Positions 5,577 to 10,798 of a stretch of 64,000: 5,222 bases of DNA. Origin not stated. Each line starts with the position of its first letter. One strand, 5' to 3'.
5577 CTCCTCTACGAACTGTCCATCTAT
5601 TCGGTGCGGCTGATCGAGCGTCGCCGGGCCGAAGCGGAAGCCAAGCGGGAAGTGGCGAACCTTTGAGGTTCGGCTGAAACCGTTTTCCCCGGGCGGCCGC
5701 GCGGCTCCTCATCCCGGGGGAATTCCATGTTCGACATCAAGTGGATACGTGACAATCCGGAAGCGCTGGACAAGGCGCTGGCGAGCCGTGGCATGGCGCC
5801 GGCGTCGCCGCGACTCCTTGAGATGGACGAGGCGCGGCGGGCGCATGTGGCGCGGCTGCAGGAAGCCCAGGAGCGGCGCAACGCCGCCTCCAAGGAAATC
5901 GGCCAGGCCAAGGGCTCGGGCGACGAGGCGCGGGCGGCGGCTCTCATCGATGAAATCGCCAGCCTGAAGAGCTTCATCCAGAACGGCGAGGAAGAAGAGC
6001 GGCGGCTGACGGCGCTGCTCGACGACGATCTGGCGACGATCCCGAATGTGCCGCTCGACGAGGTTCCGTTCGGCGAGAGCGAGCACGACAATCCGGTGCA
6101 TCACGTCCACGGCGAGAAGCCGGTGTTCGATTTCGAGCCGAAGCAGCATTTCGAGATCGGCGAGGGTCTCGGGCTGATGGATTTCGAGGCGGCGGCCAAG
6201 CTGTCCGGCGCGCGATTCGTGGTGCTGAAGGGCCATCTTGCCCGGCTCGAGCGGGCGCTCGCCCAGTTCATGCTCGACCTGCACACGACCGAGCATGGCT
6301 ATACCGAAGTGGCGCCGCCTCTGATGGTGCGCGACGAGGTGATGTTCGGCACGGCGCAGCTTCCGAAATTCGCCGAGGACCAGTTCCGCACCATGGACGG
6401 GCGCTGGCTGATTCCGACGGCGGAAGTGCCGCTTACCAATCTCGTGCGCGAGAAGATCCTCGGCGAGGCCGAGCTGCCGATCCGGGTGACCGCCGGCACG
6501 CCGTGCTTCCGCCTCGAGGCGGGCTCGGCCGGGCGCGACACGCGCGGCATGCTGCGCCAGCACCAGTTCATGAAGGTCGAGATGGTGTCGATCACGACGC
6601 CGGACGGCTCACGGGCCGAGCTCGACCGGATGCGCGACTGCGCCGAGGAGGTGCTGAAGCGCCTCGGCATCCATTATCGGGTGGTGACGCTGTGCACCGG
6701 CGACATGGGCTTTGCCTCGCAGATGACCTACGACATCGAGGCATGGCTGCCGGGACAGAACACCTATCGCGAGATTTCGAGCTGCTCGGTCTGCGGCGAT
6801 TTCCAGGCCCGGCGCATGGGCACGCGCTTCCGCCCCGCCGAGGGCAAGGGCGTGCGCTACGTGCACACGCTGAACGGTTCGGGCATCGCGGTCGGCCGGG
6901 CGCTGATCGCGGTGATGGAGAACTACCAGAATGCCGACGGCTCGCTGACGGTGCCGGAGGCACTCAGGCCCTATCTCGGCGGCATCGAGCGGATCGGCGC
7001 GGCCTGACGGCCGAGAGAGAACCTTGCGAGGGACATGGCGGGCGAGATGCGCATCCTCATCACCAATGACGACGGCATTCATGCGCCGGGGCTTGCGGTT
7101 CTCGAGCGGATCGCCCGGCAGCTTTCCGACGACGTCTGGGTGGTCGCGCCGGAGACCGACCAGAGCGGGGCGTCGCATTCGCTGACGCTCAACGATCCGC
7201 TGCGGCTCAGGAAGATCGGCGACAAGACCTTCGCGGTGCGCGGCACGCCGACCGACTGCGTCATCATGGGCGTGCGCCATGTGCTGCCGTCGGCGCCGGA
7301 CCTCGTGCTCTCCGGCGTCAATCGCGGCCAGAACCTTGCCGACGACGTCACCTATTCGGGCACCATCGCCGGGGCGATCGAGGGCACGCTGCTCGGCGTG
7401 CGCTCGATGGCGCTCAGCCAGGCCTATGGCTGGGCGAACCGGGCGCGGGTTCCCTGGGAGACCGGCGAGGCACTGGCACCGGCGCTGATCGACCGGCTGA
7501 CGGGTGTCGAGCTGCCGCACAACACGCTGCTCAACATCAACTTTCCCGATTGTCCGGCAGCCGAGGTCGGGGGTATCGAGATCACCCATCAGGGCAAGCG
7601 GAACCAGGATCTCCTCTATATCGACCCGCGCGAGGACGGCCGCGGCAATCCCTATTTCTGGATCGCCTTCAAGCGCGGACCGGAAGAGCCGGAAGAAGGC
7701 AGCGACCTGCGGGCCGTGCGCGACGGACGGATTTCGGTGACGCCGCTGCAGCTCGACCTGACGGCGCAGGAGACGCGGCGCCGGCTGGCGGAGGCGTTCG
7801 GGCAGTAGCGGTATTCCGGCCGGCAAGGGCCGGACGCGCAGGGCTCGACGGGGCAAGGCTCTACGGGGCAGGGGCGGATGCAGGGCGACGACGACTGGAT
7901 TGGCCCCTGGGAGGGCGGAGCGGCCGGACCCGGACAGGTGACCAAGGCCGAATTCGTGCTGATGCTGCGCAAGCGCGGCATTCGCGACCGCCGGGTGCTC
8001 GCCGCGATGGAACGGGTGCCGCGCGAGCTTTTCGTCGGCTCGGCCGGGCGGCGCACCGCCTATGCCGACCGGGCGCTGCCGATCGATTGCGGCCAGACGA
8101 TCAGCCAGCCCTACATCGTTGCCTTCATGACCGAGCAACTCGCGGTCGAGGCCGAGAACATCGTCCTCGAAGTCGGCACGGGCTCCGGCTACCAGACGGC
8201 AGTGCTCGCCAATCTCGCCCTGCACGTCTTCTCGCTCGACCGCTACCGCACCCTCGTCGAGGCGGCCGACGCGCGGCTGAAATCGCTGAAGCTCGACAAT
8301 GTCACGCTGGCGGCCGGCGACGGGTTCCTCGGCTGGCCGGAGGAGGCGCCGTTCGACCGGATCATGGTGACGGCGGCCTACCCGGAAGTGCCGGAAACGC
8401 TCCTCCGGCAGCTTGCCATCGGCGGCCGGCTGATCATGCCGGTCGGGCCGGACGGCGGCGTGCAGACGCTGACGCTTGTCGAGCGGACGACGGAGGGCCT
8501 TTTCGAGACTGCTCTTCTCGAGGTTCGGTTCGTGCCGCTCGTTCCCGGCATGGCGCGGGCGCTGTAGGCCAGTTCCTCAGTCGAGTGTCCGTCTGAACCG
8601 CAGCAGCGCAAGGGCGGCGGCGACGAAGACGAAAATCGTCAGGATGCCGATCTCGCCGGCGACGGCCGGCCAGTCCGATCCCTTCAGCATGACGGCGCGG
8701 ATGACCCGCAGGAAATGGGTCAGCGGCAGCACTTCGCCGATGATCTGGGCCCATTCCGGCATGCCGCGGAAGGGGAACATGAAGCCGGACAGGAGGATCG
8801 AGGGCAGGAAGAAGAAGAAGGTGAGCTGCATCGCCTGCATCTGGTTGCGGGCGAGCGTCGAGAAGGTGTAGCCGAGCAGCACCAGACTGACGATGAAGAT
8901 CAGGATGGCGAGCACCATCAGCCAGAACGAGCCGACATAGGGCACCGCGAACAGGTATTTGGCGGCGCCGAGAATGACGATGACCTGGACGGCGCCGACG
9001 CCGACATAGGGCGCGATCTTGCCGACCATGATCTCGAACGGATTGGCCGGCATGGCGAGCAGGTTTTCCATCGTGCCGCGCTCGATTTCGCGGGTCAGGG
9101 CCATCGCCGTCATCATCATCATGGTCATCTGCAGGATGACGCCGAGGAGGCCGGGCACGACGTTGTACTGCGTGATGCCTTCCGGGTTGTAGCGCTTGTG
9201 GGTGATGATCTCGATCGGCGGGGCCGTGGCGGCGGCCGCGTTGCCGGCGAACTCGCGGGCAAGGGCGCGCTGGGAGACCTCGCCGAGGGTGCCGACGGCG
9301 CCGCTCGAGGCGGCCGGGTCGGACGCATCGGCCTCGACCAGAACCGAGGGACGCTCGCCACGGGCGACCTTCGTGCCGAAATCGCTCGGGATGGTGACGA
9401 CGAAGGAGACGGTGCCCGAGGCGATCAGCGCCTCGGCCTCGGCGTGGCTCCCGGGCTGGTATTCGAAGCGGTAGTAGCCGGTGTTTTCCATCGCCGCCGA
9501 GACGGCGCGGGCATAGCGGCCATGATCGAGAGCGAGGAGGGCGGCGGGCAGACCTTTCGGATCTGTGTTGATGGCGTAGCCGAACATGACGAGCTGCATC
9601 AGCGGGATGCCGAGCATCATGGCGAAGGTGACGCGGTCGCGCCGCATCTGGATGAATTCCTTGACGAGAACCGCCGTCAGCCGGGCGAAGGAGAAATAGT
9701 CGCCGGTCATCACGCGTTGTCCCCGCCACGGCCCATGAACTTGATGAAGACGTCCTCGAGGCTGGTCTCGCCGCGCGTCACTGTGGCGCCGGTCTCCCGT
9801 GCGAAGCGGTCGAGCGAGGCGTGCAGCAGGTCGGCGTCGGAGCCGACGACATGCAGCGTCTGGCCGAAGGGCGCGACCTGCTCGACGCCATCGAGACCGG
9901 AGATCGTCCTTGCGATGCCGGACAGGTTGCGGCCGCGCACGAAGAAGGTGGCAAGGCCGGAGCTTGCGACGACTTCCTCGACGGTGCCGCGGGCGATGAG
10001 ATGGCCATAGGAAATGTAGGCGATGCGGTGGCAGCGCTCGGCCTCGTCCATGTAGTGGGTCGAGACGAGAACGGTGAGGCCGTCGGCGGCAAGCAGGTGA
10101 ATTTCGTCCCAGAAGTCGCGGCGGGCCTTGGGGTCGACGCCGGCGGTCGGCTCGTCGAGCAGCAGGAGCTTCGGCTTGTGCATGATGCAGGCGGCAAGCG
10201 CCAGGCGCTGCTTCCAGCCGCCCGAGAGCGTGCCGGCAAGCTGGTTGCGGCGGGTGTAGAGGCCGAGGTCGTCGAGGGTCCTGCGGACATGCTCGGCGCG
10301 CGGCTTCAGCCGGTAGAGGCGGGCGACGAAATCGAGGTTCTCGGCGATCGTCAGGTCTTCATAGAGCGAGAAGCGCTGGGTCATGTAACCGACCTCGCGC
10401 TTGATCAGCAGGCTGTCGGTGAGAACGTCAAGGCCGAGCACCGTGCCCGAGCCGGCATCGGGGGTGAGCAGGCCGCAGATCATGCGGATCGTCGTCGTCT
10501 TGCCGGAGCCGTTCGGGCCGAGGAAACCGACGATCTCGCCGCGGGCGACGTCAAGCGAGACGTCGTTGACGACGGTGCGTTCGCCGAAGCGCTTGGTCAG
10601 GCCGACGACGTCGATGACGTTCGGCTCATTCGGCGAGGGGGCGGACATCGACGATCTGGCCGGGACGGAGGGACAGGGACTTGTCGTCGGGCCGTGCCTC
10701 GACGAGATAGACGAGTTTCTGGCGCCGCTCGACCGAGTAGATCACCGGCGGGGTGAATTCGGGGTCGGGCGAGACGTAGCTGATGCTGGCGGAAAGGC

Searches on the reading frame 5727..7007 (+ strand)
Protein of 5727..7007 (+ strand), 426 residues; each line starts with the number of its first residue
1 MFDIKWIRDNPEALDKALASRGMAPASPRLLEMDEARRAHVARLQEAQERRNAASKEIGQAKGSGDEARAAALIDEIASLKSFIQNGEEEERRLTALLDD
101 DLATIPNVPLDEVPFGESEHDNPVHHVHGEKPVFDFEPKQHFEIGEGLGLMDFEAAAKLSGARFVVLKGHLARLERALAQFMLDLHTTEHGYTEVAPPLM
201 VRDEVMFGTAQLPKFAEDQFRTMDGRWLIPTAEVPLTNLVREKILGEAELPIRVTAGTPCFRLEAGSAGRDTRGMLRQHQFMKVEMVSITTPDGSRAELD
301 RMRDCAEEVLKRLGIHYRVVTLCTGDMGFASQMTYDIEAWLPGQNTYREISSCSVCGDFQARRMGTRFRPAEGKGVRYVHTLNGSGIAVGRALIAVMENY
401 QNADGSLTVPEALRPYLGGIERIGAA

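Call 56: find_related_loci(query=window:5727-7007:+, collection=genome_contigs, flank=200)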
Query window:5727-7007:+ (426 aa) in genome_contigs; peptide patterns used: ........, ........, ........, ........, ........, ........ (x = any residue, [..] = any of these).
600 stretches matched a pattern (row limit reached: there are more); 594 encode a relative of the query (tblastn E <= 1e-3); the best 80 are kept; 80 distinct loci.
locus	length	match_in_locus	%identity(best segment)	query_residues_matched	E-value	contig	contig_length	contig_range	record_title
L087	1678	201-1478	95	1-426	0e+0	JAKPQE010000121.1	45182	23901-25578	MAG: Pseudomonadota bacterium isolate JPNA_maxbin.170 k141_813676, whole genome shotgun sequence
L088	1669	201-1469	72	1-424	0e+0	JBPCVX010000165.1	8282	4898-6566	MAG: Hyphomicrobiales bacterium isolate MAG_seacave_25 S1Ck127_8666004, whole genome shotgun sequence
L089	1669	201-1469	71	1-424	0e+0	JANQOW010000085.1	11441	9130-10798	MAG: Hyphomicrobiales bacterium isolate IP29b_bin.146 k99_2313674, whole genome shotgun sequence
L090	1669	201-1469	70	1-424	0e+0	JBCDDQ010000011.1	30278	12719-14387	MAG: Pseudomonadota bacterium isolate P01_G01_bin.44 k141_2012976_length_30278_cov_37.3818, whole genome shotgun sequenc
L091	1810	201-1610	68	1-425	0e+0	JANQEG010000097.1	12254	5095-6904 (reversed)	MAG: Rhodobiaceae bacterium isolate PL23a_bin.122 k99_90315, whole genome shotgun sequence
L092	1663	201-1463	71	1-423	0e+0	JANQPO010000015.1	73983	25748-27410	MAG: Tepidamorphaceae bacterium isolate IP29b_bin.167 k99_1323215, whole genome shotgun sequence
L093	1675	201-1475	70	1-425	0e+0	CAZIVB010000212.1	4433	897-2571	MAG TPA_asm: uncultured Hyphomicrobiales bacterium isolate SRP128015_co1_478 genome assembly, contig: NODE_36297_length_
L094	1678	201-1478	69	1-424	0e+0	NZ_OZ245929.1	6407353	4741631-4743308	MAG: Roseibium sp. isolate 53e13de0-8f18-46ea-8143-c70c1218eb9c chromosome 1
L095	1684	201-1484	70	1-424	0e+0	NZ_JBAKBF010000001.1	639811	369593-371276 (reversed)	Pannonibacter anstelovis strain Pt1 NODE_1_length_639811_cov_23.188810, whole genome shotgun sequence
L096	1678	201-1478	69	1-424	0e+0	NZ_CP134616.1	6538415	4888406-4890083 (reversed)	MAG: Roseibium sp. isolate RCC3390-4c chromosome, complete genome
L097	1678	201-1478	68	1-424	0e+0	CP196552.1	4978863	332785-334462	MAG: Labrenzia sp. isolate RCC3390_5c chromosome, complete genome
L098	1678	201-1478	68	1-424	0e+0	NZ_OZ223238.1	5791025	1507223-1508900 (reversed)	MAG: Roseibium sp. isolate 0fc6a3e5-5e58-4fac-be03-b88af31c51d1 chromosome 1, complete sequence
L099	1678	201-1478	67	1-424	0e+0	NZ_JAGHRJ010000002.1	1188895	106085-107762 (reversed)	Labrenzia sp. R4_2 NODE_2_length_1188895_cov_39.081788, whole genome shotgun sequence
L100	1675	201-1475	71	1-423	0e+0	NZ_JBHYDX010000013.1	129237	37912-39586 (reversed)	MAG: Pannonibacter sp. isolate CCAP1437_1_bin-011 CCAP1437_1_bin-011_c13, whole genome shotgun sequence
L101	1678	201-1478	70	1-426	0e+0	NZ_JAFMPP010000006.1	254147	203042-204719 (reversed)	Jiella flava strain CQZ9-1 Scaffold6_1, whole genome shotgun sequence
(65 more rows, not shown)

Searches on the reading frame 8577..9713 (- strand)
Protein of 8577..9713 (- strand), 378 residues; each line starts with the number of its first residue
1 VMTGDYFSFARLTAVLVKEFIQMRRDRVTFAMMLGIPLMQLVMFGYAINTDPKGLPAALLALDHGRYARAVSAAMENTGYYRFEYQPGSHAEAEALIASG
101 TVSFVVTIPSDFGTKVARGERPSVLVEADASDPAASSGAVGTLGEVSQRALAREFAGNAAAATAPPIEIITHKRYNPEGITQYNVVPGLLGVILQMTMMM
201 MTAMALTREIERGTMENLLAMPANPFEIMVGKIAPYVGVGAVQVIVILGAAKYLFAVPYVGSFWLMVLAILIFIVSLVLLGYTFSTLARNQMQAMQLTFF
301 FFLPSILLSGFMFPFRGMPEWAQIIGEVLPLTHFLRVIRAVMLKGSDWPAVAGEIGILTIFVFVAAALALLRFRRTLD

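Call 95: search_protein_families(library=pfam, proteins=[window:8577-9713:-], max_evalue=0.00001)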
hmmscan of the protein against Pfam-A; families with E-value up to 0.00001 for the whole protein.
window:8577-9713:- (378 aa): 3 families
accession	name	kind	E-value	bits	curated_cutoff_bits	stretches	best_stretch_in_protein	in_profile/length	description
PF12698.13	ABC2_membrane_3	-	7.1e-51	173.8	31.6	1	29-371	3-347/347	ABC-2 family transporter protein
PF01061.29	ABC2_membrane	-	9.3e-33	114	26.9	1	180-343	48-211/211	ABC-2 type transporter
PF12679.13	ABC2_membrane_2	-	3.8e-16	59.6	27.2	1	14-375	2-280/283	ABC-2 family transporter protein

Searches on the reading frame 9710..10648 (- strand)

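Call 95: search_protein_families(library=pfam, proteins=[window:9710-10648:-], max_evalue=0.00001)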
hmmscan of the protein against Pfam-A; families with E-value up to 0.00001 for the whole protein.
window:9710-10648:- (312 aa): 2 families
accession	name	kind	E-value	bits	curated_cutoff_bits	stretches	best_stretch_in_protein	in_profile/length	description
PF00005.33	ABC_tran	-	4.5e-33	115.2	25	1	27-169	1-137/137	ABC transporter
PF13304.12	AAA_21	-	1.3e-09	39.1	27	1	126-198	223-298/304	AAA domain, putative AbiEii toxin, Type IV TA system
